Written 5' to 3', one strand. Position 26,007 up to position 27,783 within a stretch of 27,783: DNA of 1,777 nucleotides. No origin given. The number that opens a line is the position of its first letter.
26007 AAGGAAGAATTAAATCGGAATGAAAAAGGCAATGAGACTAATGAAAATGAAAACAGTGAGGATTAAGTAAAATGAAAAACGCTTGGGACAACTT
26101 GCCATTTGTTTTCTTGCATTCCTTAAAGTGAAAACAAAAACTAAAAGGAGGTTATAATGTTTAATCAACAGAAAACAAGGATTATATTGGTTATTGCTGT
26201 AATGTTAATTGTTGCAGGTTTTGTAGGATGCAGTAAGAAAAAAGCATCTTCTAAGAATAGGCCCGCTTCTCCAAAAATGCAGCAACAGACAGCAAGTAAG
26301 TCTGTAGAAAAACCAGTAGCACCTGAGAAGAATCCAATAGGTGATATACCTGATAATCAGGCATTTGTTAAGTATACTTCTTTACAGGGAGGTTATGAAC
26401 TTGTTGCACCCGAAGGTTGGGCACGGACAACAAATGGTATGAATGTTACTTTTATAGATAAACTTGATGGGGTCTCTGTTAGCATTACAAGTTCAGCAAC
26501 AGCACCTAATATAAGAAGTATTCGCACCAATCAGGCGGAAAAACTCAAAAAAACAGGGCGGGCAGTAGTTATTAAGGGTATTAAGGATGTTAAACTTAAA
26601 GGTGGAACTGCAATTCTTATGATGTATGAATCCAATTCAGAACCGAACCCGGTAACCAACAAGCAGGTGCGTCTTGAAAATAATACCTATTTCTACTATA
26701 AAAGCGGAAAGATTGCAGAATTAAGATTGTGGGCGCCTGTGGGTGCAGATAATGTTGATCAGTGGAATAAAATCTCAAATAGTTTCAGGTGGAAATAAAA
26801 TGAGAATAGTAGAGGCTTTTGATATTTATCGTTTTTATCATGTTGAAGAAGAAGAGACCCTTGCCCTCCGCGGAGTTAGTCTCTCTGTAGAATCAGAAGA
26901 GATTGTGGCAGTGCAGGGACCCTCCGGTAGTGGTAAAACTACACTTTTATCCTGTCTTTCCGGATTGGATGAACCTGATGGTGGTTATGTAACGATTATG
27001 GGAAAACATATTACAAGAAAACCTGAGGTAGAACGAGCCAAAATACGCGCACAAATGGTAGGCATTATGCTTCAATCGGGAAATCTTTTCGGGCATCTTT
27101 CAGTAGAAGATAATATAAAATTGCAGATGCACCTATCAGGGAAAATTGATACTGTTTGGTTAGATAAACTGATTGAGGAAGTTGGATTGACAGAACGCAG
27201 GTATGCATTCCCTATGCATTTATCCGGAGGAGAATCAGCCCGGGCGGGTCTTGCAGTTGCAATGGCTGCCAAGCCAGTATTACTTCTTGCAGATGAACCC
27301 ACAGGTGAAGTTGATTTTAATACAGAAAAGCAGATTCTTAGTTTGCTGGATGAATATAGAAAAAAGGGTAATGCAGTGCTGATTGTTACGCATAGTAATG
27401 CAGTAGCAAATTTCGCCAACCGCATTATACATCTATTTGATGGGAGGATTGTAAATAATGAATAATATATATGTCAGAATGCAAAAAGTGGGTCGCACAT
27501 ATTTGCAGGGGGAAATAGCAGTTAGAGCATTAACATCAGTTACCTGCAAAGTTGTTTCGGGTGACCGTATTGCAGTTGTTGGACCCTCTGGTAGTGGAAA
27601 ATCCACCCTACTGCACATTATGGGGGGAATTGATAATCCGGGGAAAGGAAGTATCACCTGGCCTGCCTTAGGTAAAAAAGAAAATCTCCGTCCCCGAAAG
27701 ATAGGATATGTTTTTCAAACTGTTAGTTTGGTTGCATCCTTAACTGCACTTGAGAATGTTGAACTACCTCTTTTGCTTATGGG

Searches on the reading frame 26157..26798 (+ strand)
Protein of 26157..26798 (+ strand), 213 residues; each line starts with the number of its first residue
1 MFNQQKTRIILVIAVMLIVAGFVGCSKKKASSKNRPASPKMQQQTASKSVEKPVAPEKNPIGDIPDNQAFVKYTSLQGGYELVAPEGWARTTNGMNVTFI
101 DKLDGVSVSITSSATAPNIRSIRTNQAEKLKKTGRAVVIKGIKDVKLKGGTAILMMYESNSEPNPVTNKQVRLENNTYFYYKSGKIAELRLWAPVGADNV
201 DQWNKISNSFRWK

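Call 10: search_protein_families(library=pfam, proteins=[window:26157-26798:+])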
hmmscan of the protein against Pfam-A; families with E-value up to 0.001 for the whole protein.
window:26157-26798:+ (213 aa): 1 family
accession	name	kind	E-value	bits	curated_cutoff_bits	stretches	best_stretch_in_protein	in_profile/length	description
PF18933.6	PsbP_2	-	0.0002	21.8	27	1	10-181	3-160/184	PsbP-like protein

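Call 34: find_homologous_proteins(query=window:26157-26798:+)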
Query window:26157-26798:+ (213 aa): 2398 proteins with E <= 0.001 among 2589 candidates; the best 120 are listed.
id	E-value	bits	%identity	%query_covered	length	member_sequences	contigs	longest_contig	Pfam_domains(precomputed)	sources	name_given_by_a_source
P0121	2.7e-135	466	100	100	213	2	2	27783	-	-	-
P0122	1.4e-107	376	79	100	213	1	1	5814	-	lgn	-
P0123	5.2e-100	351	77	96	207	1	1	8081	-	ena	-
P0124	4.7e-91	322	72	97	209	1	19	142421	-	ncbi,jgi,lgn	-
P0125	1.9e-90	320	71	92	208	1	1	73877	-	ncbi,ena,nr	ncbi:hypothetical protein BMS3Abin09_00134 [bacterium BMS3Abin09]|nr:hypothetical protein BMS3Abin09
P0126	5.3e-89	315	71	92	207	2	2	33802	-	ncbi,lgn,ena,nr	ncbi:hypothetical protein BMS3Bbin09_01794 [bacterium BMS3Bbin09]|nr:hypothetical protein BMS3Bbin09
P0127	1.0e-88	314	70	91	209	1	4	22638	-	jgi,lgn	-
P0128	4.4e-85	303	68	91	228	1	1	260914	-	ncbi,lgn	-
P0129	1.6e-84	301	66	96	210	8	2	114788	-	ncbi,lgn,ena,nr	ncbi:hypothetical protein BMS3Abin07_02155 [bacterium BMS3Abin07]|nr:hypothetical protein BMS3Abin07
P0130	7.4e-84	299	66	96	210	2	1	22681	-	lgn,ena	-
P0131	7.9e-83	295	61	96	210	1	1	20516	-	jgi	jgi:hypothetical protein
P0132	2.3e-82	294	62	96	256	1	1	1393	-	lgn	-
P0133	9.0e-82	292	63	98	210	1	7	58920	-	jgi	jgi:hypothetical protein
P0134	1.0e-81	292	64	98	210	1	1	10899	-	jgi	jgi:hypothetical protein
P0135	8.1e-81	289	64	95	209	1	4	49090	-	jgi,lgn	-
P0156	3.5e-77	277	62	96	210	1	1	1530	-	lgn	-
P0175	2.4e-74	268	60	97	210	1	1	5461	-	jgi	-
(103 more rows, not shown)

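Call 35: find_encoding_contigs(protein=P0122, flank=2500, max_places=3)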
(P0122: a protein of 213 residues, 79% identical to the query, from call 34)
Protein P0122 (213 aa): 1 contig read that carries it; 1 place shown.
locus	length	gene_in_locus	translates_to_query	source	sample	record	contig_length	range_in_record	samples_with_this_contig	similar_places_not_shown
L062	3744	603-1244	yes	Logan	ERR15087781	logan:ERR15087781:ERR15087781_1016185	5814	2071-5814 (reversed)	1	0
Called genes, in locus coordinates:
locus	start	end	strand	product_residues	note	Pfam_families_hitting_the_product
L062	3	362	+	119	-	?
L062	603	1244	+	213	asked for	-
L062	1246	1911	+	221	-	PF00005:ABC_tran, PF02463:SMC_N (faint), PF13304:AAA_21 (faint)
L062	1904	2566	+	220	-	PF00005:ABC_tran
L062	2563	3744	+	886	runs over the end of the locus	PF02687:FtsX, PF12704:MacB_PCD, PF02687:FtsX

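Call 36: find_encoding_contigs(protein=P0123, flank=2500, max_places=3)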
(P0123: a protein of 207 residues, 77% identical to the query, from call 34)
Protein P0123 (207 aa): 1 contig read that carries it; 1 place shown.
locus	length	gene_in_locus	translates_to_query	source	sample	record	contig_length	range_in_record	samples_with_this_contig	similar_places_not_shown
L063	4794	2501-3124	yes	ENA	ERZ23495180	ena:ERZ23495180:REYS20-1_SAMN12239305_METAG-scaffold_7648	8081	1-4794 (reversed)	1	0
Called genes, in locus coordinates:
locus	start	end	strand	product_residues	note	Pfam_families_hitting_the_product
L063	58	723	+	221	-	PF00072:Response_reg, PF00486:Trans_reg_C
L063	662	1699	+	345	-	PF00512:HisKA, PF02518:HATPase_c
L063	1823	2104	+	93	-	-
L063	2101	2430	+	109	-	-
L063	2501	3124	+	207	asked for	-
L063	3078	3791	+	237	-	PF02463:SMC_N (weak), PF00005:ABC_tran, PF13304:AAA_21 (faint)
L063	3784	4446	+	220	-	PF00005:ABC_tran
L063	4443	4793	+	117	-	?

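Call 37: find_encoding_contigs(protein=P0124, flank=2500, max_places=6)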
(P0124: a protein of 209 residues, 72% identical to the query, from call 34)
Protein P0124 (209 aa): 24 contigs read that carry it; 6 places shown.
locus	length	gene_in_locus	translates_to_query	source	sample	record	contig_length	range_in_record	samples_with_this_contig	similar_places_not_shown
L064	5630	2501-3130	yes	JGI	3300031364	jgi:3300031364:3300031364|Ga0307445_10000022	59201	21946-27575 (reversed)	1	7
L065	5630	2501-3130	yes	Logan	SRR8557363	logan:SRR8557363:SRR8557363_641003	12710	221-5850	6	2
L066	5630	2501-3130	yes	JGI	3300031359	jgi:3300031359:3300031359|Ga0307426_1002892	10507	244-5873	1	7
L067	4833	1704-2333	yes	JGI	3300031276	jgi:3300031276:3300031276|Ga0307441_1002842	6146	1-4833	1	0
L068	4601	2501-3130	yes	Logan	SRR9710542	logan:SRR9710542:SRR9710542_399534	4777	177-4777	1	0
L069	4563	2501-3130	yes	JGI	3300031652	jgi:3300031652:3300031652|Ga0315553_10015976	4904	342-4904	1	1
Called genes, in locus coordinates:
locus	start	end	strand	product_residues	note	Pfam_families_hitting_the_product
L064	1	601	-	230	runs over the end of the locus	PF13428:TPR_14 (faint), PF25063:ARM_TT21_C (weak), PF13432:TPR_16 (weak), PF14559:TPR_19 (weak), PF00515:TPR_1 (weak), PF13414:TPR_11 (weak), PF14559:TPR_19 (weak), PF07719:TPR_2 (weak), +12 more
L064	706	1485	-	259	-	PF01975:SurE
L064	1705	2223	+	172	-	PF03413:PepSY (weak)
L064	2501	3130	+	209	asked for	-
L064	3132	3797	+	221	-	PF00005:ABC_tran, PF02463:SMC_N (faint), PF13304:AAA_21 (faint)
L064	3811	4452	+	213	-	PF00005:ABC_tran, PF13304:AAA_21 (faint)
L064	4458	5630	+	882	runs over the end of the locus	PF02687:FtsX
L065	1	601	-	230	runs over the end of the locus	PF13428:TPR_14 (faint), PF25063:ARM_TT21_C (weak), PF13432:TPR_16 (weak), PF14559:TPR_19 (weak), PF00515:TPR_1 (weak), PF13414:TPR_11 (weak), PF14559:TPR_19 (weak), PF07719:TPR_2 (weak), +12 more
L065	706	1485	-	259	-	PF01975:SurE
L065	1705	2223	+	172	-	PF03413:PepSY (weak)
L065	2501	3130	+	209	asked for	-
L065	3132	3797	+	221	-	PF00005:ABC_tran, PF02463:SMC_N (faint), PF13304:AAA_21 (faint)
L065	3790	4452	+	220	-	PF00005:ABC_tran, PF13304:AAA_21 (faint)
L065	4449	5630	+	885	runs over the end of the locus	PF02687:FtsX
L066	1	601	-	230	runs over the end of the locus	PF13428:TPR_14 (faint), PF25063:ARM_TT21_C (weak), PF13432:TPR_16 (weak), PF14559:TPR_19 (weak), PF00515:TPR_1 (weak), PF13414:TPR_11 (weak), PF14559:TPR_19 (weak), PF07719:TPR_2 (weak), +12 more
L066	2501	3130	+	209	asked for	-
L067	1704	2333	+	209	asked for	-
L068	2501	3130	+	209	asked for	-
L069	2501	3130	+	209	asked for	-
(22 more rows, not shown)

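Call 42: find_related_loci(query=A4, collection=genome_contigs, flank=2500)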
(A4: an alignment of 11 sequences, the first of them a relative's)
Query A4 (213 aa) in genome_contigs; peptide patterns used: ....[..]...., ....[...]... (x = any residue, [..] = any of these).
225 stretches matched a pattern; 179 encode a relative of the query (tblastn E <= 1e-3); the best 80 are kept; 80 distinct loci.
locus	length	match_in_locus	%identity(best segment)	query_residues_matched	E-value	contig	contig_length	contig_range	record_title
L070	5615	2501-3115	72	8-213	2e-98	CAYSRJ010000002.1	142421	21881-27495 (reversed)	MAG TPA_asm: uncultured Spirochaetota bacterium isolate binchicken_co94_333 genome assembly, contig: NODE_57_length_1424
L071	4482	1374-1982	66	10-213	1e-91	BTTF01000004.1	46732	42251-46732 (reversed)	MAG: Bacterium Idc_ex_meta_mg7 DNA, NODE_21_46732_cov_36.306824, whole genome shotgun sequence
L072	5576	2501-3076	71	19-213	2e-90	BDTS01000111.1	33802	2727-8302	Bacterium BMS3Bbin09 DNA, contig: NODE_13, whole genome shotgun sequence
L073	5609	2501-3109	65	10-213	1e-89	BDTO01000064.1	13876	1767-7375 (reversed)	Bacterium BMS3Bbin05 DNA, contig: NODE_62, whole genome shotgun sequence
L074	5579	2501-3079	68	20-213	3e-88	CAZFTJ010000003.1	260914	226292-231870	MAG TPA_asm: uncultured Spirochaetota bacterium isolate binchicken_co178_263 genome assembly, contig: NODE_67_length_260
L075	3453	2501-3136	60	2-213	1e-83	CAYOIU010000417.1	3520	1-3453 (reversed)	MAG TPA_asm: uncultured Desulfobacteraceae bacterium isolate SRP214966_co4_492 genome assembly, contig: NODE_47318_lengt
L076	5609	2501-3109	63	9-213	1e-82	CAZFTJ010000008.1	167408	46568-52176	MAG TPA_asm: uncultured Spirochaetota bacterium isolate binchicken_co178_263 genome assembly, contig: NODE_169_length_16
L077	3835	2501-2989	71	51-213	7e-79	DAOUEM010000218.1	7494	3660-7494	MAG TPA_asm: Anaerolineae bacterium isolate N6_285 k139_2223028, whole genome shotgun sequence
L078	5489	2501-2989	69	51-213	9e-78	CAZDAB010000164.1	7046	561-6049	MAG TPA_asm: uncultured Desulfobacteraceae bacterium isolate binchicken_co89_303 genome assembly, contig: NODE_22588_len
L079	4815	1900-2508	58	10-213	1e-76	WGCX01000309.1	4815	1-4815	MAG: Desulfobacteraceae bacterium isolate S145_18 k151_90078, whole genome shotgun sequence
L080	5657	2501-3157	54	9-213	7e-74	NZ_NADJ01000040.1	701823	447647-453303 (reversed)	Desulfosporosinus sp. FKB FKB_QYN_aSRB_gapCloser.final_scaffold_40, whole genome shotgun sequence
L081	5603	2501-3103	54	9-213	1e-73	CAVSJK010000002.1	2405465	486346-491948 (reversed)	MAG: uncultured delta proteobacterium isolate MFD01721.bin.1.248 genome assembly, contig: contig_1585, whole genome shot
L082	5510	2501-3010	61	44-213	4e-72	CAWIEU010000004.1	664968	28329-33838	MAG: uncultured delta proteobacterium isolate MFD01721.bin.2.25 genome assembly, contig: contig_22053, whole genome shot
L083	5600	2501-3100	57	11-213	2e-71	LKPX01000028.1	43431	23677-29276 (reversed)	MAG: Desulfobacteraceae bacterium RAAP-1 Cluster_0_27, whole genome shotgun sequence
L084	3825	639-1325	49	9-213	6e-71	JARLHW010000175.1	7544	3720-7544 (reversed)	MAG: Desulfosporosinus sp. isolate MAG_CO4 MetaCoAG_Bin_4_sub_Oxic_k141_1087501, whole genome shotgun sequence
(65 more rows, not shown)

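Call 54: find_encoding_contigs(protein=P0175, flank=3000, max_places=3)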
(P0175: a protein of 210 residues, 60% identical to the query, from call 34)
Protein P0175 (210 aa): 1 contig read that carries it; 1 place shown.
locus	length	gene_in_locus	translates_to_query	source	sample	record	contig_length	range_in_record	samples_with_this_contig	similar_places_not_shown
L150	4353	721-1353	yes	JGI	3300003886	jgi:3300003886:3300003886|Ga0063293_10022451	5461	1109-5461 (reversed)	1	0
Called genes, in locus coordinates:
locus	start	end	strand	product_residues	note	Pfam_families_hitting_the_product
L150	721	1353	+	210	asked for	-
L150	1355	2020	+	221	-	PF00005:ABC_tran, PF02463:SMC_N (faint), PF13304:AAA_21 (faint)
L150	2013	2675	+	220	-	PF00005:ABC_tran, PF13304:AAA_21 (faint)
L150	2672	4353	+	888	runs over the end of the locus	PF02687:FtsX (weak), PF12704:MacB_PCD, PF02687:FtsX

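Call 55: find_encoding_contigs(protein=P0156, flank=3000, max_places=3)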
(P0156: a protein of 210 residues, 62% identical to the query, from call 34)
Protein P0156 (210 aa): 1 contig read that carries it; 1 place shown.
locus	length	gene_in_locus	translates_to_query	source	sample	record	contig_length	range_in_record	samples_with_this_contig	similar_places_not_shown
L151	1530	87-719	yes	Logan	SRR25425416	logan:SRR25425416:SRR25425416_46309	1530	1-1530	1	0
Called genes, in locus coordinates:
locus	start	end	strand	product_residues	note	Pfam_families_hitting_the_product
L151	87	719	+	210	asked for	-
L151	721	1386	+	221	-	PF00005:ABC_tran, PF13304:AAA_21 (faint)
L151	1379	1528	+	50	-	?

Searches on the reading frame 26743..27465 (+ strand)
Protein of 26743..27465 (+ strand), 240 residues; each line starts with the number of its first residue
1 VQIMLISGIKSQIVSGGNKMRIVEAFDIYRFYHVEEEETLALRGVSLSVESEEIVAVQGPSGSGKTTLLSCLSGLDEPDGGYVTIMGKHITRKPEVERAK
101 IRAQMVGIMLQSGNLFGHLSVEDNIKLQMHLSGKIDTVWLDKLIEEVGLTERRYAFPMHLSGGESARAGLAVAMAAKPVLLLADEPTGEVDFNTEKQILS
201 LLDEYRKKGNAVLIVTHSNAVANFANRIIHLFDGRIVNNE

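Call 10: search_protein_families(library=pfam, proteins=[window:26743-27465:+])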
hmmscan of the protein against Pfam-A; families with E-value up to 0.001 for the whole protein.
window:26743-27465:+ (240 aa): 5 families
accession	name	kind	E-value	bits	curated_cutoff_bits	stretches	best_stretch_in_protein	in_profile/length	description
PF00005.33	ABC_tran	-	1.4e-28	100.7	25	1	42-187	1-136/137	ABC transporter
PF02463.25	SMC_N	-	1.3e-06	28.4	40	1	52-232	24-212/220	RecF/RecN/SMC N terminal domain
PF13304.12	AAA_21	-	2.9e-06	28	27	0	55-75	2-22/304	AAA domain, putative AbiEii toxin, Type IV TA system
PF20720.3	nSTAND3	-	0.00012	22.3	27.2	0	48-72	13-37/155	Novel STAND NTPase 3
PF13191.12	AAA_16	-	0.00043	21.3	32.6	1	51-89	23-60/167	AAA ATPase domain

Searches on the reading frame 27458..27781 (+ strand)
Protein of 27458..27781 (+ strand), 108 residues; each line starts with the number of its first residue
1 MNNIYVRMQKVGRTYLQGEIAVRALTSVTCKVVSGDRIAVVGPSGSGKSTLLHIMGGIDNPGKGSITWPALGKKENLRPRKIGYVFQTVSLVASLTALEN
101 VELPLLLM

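Call 10: search_protein_families(library=pfam, proteins=[window:27458-27781:+])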
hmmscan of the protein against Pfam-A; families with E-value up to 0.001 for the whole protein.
window:27458-27781:+ (108 aa): 2 families
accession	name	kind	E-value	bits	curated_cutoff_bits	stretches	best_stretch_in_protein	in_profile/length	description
PF00005.33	ABC_tran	-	5.3e-13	50.2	25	1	26-100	2-79/137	ABC transporter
PF13555.12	AAA_29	-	0.00039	20.5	27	1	35-52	22-39/61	P-loop containing region of AAA domain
